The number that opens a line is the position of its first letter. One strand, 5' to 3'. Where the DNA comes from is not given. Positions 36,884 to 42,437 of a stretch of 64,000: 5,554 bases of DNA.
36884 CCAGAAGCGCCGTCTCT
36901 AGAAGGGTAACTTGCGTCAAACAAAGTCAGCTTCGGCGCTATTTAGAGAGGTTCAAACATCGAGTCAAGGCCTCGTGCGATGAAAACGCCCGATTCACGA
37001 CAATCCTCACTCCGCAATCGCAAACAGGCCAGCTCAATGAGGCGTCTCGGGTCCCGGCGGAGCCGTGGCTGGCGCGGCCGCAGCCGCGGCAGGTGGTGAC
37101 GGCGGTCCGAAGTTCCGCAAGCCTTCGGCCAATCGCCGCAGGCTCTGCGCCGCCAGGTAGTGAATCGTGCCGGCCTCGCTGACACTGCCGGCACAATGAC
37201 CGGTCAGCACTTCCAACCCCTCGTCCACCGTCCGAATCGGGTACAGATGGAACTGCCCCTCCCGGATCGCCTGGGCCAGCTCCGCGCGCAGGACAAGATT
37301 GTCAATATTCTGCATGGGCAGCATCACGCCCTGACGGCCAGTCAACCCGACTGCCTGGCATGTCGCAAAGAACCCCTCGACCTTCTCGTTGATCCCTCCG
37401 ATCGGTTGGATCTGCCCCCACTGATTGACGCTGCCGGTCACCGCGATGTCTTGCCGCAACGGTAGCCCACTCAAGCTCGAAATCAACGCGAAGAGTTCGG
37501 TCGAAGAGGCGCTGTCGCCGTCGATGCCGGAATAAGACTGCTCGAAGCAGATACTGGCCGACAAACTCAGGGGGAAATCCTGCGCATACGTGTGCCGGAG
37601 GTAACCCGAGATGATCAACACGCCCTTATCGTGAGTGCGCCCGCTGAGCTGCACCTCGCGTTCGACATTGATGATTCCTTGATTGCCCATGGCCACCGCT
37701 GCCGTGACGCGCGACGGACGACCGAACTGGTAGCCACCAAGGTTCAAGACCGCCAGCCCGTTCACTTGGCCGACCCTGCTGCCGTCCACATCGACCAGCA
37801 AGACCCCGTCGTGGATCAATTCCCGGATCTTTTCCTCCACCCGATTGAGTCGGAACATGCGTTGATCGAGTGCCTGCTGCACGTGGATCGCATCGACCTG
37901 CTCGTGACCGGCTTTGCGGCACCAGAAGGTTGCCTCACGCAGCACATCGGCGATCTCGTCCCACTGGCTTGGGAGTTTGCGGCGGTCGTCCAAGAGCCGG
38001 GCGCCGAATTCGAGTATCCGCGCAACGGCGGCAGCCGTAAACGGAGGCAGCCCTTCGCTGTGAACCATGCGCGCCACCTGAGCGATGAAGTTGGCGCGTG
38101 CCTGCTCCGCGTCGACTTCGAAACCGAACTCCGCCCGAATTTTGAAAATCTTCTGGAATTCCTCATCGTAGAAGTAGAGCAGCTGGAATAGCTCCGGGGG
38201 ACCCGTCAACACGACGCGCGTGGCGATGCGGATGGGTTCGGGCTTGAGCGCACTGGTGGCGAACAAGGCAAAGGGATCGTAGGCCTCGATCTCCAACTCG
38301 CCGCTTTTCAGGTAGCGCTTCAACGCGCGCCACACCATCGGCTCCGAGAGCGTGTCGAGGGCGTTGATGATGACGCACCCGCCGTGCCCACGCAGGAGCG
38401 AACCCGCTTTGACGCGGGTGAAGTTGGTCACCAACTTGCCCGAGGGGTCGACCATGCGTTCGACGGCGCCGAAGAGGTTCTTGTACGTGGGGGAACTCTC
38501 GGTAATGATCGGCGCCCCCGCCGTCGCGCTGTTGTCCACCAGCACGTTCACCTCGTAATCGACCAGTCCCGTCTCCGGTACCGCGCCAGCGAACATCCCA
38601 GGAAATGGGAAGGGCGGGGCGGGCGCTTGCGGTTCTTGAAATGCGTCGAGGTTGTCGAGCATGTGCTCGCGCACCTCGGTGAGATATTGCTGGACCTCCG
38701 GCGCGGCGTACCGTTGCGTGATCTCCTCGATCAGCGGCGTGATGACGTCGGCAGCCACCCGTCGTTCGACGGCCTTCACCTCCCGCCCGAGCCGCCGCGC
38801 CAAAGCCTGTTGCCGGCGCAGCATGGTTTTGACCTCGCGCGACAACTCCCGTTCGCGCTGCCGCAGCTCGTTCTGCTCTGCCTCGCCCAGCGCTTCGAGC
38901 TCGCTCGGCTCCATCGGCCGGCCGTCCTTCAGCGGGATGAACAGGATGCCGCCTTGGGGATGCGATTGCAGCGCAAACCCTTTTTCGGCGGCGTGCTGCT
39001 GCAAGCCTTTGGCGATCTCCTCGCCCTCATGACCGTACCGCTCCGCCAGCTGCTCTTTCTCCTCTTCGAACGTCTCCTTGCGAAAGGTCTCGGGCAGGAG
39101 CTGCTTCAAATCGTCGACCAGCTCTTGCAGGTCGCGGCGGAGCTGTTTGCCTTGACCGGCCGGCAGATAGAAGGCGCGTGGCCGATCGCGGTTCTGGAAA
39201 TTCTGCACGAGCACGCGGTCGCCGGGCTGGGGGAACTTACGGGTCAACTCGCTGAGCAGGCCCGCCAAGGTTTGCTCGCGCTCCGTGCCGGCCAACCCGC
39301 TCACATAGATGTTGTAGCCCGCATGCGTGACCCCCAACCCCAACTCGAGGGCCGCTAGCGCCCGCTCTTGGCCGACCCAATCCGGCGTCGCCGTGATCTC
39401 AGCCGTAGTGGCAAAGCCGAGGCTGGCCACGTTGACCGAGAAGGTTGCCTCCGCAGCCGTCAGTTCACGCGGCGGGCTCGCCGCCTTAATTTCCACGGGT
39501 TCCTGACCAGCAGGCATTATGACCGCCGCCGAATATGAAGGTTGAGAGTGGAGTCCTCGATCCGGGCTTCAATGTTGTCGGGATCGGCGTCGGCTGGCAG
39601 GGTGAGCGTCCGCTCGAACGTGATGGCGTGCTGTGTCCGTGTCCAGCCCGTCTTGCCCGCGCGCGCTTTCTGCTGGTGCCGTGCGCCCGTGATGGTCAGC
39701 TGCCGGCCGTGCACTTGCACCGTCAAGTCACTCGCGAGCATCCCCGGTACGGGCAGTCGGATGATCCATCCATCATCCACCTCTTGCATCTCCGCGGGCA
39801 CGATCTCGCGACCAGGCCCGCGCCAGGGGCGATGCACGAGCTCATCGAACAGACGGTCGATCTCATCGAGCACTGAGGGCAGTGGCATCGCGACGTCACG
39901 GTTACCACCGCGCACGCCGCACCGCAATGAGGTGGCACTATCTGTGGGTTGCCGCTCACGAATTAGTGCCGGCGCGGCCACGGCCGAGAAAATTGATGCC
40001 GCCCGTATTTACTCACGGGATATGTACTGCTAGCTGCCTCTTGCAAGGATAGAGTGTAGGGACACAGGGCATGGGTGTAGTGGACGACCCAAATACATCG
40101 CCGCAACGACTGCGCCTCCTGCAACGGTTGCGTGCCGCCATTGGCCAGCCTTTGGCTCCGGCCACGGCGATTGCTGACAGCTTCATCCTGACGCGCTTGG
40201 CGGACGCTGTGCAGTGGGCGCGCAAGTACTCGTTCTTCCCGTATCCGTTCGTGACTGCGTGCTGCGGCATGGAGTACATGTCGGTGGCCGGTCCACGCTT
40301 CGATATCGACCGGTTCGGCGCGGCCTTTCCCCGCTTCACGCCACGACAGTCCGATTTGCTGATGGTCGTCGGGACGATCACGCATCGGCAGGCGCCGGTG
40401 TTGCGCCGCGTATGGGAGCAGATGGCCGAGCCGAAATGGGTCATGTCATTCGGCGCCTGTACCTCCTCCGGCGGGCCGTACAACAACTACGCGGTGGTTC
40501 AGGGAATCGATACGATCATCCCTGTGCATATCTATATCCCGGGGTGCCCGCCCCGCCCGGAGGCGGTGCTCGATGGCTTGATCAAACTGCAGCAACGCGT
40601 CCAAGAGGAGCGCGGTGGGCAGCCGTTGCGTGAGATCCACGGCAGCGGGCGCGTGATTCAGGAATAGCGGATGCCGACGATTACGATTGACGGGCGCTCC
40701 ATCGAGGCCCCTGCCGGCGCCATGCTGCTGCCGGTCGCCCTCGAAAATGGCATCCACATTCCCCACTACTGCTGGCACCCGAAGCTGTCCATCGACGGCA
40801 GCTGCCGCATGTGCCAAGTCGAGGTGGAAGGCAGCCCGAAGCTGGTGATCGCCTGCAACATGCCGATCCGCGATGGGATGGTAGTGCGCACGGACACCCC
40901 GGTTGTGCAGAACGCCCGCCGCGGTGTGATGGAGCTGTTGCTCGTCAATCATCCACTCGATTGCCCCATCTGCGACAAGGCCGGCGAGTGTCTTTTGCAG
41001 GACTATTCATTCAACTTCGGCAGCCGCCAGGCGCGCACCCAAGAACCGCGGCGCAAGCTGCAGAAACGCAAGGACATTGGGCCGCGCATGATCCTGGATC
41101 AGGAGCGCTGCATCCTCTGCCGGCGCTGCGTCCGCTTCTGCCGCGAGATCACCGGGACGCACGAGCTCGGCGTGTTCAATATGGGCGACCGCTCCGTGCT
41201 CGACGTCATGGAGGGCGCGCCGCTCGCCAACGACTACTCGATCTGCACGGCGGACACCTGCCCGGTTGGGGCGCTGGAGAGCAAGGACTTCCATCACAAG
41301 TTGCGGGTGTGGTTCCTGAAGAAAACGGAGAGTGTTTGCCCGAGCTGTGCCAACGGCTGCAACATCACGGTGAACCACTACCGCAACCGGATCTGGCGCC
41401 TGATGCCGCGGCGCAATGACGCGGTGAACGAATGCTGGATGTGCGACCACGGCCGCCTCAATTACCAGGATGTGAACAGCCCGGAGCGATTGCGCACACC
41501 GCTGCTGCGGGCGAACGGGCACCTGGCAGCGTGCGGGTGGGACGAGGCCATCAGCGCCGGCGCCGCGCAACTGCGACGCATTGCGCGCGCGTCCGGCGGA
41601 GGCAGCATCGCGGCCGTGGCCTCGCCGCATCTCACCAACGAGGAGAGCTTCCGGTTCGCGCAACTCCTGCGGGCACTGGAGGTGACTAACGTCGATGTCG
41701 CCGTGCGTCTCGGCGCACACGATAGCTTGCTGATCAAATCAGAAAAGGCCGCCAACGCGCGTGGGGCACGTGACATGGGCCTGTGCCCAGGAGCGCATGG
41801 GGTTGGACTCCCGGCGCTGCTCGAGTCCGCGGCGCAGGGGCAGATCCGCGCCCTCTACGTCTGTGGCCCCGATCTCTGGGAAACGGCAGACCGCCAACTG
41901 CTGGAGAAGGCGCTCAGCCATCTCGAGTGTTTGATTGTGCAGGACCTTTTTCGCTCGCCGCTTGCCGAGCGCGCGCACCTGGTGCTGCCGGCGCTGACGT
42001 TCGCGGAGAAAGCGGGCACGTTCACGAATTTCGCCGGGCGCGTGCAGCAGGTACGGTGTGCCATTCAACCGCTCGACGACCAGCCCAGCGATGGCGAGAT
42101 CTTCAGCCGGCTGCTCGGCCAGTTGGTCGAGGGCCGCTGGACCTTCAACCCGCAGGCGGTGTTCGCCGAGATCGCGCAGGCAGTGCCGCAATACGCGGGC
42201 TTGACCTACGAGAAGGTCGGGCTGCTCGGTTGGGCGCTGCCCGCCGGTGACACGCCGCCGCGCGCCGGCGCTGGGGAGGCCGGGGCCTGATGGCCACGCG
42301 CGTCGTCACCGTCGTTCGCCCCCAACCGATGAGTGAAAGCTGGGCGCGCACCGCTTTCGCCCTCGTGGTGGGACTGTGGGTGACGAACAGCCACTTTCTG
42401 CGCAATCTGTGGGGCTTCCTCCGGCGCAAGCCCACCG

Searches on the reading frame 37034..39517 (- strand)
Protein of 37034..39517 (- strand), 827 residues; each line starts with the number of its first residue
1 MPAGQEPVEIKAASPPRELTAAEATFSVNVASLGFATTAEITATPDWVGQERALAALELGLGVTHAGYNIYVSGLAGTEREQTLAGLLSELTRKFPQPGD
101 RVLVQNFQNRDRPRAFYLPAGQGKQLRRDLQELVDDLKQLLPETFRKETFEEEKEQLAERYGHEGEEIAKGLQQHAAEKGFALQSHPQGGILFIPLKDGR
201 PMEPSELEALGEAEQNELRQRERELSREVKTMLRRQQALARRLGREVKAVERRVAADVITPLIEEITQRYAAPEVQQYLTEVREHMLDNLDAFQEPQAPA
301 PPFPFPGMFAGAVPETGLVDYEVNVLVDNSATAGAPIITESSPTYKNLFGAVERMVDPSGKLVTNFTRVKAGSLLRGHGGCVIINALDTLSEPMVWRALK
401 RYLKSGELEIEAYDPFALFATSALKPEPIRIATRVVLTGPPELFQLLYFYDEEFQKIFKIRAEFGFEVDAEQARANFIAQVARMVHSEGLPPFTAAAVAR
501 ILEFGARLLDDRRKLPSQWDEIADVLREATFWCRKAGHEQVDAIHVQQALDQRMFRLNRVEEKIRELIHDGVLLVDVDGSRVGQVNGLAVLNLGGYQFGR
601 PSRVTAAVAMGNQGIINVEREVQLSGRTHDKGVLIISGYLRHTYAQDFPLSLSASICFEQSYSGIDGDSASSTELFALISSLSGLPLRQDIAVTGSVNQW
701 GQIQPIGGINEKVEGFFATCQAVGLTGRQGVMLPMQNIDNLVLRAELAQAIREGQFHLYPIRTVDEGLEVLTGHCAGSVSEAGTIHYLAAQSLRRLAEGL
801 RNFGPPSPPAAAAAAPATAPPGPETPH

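Call 83: search_protein_families(library=pfam, proteins=[window:37034-39517:-], max_evalue=0.00001)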
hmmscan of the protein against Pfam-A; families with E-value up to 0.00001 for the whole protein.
window:37034-39517:- (827 aa): 4 families
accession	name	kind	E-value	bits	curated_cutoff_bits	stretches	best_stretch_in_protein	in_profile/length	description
PF13654.12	AAA_32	-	1.9e-41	141.6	21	1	334-464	2-132/133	LonB-like, AAA domain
PF20436.4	LonB_AAA-LID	-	4.6e-22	78.3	22.4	1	492-556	1-65/65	Archaeal LonB, AAA+ ATPase LID domain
PF20437.3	LonC_helical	-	2.6e-11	43.7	24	1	102-133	3-34/34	Lon-like LonC helical domain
PF05362.19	Lon_C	-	3e-10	40.5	21.1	1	666-770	108-201/205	Lon protease (S16) C-terminal proteolytic domain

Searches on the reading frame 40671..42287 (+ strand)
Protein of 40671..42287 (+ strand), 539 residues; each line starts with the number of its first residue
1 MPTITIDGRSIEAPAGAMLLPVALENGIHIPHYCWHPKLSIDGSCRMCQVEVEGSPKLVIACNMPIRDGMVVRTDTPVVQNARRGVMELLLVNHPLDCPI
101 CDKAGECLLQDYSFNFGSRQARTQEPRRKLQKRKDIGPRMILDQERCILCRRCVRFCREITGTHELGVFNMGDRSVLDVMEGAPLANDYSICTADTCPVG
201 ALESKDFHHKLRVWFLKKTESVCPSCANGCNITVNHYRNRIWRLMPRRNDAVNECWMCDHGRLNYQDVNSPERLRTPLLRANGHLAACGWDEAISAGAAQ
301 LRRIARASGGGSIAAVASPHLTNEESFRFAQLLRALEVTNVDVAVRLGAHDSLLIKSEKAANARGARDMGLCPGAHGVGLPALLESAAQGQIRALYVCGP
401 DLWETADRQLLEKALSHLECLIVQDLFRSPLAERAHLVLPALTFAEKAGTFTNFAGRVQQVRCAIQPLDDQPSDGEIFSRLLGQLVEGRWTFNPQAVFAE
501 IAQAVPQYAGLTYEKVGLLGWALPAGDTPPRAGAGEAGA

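Call 65: search_protein_families(library=pfam, proteins=[window:40671-42287:+], max_evalue=0.001)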
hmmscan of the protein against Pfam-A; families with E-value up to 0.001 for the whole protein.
window:40671-42287:+ (539 aa): 8 families
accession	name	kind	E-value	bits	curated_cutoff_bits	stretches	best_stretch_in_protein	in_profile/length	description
PF00384.28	Molybdopterin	-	4.6e-25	88.8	24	2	361-482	231-351/353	Molybdopterin oxidoreductase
PF13510.11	Fer2_4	-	7.6e-21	74.4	22.8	1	3-76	5-81/82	2Fe-2S iron-sulfur cluster binding domain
PF22117.2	Fer4_Nqo3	-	4.9e-18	65.5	27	1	137-202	1-66/67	NADH-quinone oxidoreductase subunit 3, ferredoxin-like domain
PF10588.14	NADH-G_4Fe-4S_3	-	5e-17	61.6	27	1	83-121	1-39/40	NADH-ubiquinone oxidoreductase-G iron-sulfur binding region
PF22151.2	Fer4_NDSU1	-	2.2e-10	40.3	23.8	1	216-265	1-50/51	NADH-ubiquinone oxidoreductase NDSU1/NuoG-like, 4Fe-4S domain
PF04879.21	Molybdop_Fe4S4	-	4.7e-08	33.3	22.7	1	217-270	2-55/55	Molybdopterin oxidoreductase Fe4S4 domain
PF00111.32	Fer2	-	8.6e-08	32.4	21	1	5-53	2-48/77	2Fe-2S iron-sulfur cluster binding domain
PF12797.12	Fer4_2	-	0.00043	20.5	24.5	1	138-157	1-20/22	4Fe-4S binding domain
